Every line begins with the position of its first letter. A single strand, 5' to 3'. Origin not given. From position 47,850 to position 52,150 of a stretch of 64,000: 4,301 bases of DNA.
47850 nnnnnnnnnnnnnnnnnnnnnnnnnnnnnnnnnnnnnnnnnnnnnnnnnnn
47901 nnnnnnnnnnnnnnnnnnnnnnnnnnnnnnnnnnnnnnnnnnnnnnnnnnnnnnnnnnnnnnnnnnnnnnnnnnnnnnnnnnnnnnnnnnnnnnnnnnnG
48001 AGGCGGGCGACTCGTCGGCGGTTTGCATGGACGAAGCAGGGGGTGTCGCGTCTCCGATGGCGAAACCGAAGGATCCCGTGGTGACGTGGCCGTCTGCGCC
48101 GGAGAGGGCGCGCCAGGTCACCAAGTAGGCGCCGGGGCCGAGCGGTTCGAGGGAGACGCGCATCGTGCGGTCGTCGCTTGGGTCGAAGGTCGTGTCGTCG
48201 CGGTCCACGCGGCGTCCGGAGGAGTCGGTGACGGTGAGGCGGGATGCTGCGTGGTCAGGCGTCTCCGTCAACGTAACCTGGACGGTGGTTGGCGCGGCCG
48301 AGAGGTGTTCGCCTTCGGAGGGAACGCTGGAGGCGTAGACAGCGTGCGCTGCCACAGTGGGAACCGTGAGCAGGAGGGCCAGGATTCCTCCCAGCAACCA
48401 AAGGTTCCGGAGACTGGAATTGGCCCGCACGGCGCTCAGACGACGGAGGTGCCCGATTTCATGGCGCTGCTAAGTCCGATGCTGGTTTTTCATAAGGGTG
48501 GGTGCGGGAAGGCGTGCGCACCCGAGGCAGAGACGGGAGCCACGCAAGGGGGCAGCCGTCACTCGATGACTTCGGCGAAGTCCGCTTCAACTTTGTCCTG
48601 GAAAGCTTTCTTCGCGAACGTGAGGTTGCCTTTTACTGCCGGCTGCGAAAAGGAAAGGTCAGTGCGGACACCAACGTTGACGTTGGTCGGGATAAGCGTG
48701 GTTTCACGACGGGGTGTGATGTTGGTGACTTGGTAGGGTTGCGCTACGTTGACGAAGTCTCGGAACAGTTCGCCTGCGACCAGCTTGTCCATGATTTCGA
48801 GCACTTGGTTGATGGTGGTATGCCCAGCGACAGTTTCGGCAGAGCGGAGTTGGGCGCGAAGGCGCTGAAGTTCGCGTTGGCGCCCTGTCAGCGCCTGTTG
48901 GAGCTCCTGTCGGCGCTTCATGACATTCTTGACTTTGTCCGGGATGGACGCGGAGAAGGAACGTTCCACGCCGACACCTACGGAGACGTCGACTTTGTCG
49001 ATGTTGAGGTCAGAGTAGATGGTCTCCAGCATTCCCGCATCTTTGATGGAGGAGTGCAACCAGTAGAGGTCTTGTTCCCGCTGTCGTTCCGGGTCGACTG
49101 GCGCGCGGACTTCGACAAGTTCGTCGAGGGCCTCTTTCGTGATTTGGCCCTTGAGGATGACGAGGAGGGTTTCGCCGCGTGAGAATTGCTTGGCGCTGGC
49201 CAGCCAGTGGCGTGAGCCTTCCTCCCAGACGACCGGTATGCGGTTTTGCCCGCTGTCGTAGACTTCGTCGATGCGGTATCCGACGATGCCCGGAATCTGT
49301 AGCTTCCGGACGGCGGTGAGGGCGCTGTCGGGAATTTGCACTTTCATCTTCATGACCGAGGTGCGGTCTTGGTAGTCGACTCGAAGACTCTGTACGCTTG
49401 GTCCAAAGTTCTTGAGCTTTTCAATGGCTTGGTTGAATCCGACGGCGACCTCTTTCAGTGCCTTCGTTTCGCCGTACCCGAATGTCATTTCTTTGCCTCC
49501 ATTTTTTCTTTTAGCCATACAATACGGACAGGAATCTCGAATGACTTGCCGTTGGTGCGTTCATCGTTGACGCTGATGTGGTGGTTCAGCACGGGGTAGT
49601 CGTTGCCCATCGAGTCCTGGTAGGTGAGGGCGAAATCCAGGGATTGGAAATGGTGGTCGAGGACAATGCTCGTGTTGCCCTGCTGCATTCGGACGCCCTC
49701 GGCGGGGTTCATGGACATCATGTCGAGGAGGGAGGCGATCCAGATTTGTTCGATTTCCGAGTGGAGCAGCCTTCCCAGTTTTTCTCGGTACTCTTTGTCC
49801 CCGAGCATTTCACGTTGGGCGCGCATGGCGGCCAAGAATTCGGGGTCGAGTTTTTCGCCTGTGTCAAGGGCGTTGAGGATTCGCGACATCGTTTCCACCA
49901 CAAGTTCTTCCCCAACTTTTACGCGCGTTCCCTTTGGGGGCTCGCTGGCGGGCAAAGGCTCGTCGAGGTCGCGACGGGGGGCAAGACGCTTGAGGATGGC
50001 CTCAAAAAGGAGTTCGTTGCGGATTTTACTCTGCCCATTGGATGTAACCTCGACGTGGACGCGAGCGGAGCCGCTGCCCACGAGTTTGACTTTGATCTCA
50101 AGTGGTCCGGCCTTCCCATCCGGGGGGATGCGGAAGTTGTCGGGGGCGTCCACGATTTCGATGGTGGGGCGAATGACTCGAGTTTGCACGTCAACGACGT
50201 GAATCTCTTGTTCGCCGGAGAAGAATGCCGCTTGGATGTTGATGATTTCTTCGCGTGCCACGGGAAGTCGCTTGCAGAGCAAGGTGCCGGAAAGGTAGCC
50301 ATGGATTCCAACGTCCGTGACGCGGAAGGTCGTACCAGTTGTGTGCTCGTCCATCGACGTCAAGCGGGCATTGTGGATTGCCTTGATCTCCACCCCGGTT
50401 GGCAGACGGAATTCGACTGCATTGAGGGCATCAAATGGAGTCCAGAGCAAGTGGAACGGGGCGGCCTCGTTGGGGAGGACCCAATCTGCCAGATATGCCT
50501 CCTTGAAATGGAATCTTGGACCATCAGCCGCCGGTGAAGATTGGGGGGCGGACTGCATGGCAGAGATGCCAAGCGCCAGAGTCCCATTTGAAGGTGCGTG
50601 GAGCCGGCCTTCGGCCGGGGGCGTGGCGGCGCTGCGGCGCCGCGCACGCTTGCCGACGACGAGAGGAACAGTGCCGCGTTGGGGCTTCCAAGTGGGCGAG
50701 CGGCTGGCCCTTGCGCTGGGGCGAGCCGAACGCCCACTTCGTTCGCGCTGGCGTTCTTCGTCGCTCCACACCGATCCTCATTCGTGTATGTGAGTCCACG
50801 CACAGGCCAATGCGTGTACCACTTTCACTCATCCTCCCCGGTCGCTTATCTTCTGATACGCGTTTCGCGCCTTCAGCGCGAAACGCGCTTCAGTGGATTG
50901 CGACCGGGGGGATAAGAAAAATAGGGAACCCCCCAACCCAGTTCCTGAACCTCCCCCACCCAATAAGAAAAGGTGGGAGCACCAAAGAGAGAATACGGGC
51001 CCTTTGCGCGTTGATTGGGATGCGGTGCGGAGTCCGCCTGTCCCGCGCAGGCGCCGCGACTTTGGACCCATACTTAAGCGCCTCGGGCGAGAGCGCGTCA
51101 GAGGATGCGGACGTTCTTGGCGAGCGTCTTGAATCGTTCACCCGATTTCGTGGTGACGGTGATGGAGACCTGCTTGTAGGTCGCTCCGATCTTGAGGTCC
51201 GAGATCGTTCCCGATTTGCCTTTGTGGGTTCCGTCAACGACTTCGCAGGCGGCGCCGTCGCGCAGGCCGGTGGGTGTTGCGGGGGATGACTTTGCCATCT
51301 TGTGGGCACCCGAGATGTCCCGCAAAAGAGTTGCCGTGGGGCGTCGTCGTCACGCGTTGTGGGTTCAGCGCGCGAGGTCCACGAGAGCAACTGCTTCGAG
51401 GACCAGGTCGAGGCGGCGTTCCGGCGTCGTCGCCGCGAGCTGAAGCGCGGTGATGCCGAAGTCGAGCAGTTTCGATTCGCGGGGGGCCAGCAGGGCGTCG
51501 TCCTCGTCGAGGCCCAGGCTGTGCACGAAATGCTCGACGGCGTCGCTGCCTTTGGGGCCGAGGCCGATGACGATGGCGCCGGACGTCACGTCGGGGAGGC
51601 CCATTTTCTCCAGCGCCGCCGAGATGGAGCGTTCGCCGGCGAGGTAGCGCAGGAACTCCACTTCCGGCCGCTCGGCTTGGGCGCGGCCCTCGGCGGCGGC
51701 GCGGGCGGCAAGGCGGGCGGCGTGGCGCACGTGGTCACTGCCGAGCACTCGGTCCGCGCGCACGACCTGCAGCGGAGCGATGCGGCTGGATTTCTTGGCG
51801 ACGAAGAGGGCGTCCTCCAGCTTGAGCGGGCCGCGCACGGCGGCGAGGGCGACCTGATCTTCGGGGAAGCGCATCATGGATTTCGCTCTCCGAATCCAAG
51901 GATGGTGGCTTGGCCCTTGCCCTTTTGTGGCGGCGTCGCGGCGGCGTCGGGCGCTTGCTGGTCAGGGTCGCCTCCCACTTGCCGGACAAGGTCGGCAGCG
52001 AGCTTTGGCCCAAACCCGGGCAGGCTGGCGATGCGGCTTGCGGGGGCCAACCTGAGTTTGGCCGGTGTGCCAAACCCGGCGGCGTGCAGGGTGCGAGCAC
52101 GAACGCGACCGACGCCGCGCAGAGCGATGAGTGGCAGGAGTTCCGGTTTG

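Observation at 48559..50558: Lower-GC two-gene module of unknown function between the metal island and hel308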

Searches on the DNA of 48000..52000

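Call 26: search_rna_families(source=window, start=48000, end=52000, threshold=evalue, max_evalue=1)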
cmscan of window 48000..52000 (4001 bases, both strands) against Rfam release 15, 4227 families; matches with E-value up to 1: 3.
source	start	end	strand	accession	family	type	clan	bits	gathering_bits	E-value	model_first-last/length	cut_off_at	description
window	50832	50913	-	RF00963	mir-642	Gene; miRNA;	-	33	90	0.0045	1-83/83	no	mir-642 microRNA precursor family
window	50831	50914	+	RF04062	MIR949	Gene; miRNA;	-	32.9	100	0.0016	1-106/106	no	MIR949 microRNA precursor family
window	50821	50921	-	RF03631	MIR3440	Gene; miRNA;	-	30.7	105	0.00078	1-127/127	no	MIR3440 microRNA precursor family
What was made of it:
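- Tried and rejected: It gave only sub-threshold microRNA-type hits, which reflect the hairpin (call 26).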
